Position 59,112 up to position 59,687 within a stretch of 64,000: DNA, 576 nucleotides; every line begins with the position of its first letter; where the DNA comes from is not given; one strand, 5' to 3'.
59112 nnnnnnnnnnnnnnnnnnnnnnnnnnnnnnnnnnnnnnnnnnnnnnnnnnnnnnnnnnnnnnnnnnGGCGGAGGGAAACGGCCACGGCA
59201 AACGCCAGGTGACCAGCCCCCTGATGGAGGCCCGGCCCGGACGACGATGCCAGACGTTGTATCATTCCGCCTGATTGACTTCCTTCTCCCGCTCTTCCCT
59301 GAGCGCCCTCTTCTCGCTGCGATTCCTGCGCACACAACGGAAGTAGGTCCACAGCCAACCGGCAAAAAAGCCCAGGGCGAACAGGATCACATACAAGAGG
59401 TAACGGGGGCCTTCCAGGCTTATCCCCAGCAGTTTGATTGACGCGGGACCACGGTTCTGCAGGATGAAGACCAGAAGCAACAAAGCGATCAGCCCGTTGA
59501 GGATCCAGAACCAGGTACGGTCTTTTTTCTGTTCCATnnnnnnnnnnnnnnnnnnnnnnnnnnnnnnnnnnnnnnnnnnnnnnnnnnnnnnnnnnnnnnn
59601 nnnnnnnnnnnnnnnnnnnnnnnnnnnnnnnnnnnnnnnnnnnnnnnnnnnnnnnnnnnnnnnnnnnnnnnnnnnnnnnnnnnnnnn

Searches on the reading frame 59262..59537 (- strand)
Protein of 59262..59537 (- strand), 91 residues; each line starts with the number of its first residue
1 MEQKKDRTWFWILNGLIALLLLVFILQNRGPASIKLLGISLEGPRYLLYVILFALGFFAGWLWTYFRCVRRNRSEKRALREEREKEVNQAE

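Call 11: search_protein_families(library=ncbifam, proteins=[window:59262-59537:-], max_evalue=0.00001)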
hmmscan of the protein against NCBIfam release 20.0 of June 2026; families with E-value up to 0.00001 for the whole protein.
window:59262-59537:- (91 aa): 0 families

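Call 46: search_protein_families(library=pfam, proteins=[window:59262-59537:-], max_evalue=0.01)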
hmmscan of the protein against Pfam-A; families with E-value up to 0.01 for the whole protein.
window:59262-59537:- (91 aa): 3 families
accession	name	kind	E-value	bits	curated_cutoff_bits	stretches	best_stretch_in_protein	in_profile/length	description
PF06305.16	LapA_dom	-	9e-09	35.6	28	1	27-85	1-59/64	Lipopolysaccharide assembly protein A domain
PF13567.11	DUF4131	-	0.00014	22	31.6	1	9-71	6-56/165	Domain of unknown function (DUF4131)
PF12263.13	DUF3611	-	0.0065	16.8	27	1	9-87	20-94/175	Protein of unknown function (DUF3611)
